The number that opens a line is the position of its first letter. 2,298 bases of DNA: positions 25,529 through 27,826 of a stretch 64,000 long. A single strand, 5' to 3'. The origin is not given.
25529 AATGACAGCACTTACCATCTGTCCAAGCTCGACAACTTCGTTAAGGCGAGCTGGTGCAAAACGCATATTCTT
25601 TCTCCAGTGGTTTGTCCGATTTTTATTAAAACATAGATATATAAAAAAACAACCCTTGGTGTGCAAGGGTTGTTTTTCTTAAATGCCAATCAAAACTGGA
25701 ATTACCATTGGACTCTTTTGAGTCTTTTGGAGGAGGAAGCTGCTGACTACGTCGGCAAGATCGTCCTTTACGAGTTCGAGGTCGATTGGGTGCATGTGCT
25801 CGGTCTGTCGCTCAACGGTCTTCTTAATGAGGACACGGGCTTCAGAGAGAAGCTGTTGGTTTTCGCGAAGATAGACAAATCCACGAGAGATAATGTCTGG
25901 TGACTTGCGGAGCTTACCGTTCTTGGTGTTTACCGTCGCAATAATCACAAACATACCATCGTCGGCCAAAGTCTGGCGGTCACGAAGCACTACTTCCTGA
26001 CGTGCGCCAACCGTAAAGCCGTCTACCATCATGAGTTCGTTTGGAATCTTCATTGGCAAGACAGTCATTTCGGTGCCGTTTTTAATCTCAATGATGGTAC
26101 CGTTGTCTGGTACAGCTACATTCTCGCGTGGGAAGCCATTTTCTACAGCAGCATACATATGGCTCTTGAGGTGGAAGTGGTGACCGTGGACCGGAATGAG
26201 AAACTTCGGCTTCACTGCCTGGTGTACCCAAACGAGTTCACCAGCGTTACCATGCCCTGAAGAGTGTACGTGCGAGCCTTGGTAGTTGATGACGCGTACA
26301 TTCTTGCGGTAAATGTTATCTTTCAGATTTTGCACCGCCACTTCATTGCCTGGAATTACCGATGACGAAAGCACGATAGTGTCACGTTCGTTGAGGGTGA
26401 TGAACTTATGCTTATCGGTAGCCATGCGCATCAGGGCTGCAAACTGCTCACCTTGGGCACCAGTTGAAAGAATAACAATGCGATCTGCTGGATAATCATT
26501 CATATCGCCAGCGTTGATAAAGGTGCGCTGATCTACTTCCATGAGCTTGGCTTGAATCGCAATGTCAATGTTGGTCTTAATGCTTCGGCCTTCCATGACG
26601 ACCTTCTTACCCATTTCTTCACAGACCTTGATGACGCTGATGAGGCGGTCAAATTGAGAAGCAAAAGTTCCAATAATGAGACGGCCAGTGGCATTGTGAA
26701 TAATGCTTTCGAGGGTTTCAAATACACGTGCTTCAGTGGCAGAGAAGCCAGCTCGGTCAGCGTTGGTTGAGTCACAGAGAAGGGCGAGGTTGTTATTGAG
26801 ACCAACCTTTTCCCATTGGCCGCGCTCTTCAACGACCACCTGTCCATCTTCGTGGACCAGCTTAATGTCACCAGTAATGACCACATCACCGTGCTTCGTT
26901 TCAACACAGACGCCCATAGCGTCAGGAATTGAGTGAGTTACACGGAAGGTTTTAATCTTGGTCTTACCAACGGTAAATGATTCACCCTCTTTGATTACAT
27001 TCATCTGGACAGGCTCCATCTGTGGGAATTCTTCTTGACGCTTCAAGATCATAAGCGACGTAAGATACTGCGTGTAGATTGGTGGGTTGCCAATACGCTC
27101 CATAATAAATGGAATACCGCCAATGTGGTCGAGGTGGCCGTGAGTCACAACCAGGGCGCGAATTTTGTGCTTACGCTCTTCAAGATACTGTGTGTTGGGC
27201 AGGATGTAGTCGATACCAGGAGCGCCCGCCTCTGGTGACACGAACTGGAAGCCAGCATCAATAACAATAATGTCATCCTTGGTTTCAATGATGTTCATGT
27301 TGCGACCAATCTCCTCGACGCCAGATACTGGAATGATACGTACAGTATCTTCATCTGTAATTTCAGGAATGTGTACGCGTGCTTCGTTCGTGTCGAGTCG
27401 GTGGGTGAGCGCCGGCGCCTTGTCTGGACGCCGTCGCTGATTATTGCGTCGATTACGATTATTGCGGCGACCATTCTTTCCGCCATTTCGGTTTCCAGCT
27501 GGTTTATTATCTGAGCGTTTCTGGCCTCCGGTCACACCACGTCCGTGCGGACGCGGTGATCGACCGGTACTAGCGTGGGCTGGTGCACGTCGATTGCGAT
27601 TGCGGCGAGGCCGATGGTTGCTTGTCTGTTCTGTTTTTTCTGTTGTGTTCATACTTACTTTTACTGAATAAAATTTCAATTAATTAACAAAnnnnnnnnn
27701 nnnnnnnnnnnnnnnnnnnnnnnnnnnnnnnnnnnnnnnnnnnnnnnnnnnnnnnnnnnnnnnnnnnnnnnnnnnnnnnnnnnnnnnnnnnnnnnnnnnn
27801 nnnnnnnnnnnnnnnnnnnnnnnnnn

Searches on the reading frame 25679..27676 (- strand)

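Call 56: search_protein_families(library=pfam, proteins=[window:25679-27676:-], max_evalue=0.01)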
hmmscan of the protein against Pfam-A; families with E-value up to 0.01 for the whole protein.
window:25679-27676:- (665 aa): 6 families
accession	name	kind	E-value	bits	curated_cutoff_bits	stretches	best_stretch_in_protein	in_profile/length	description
PF22505.1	RNase_J_b_CASP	-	6.8e-38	129.7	27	1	331-453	2-124/126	Ribonuclease J, beta-CASP domain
PF17770.6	RNase_J_C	-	6.4e-24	85.3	23.8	1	563-664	1-101/102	Ribonuclease J C-terminal domain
PF12706.13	Lactamase_B_2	-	2.8e-15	56.9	27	1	137-277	3-149/200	Beta-lactamase superfamily domain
PF00753.33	Lactamase_B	-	1.6e-14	54.8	22.7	1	125-282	6-161/196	Metallo-beta-lactamase superfamily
PF07521.17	RMMBL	-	0.00069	20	21.6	1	469-514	10-57/63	Zn-dependent metallo-hydrolase RNA specificity domain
PF13483.12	Lactamase_B_3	-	0.0021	18.5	24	0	155-249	21-83/160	Beta-lactamase superfamily domain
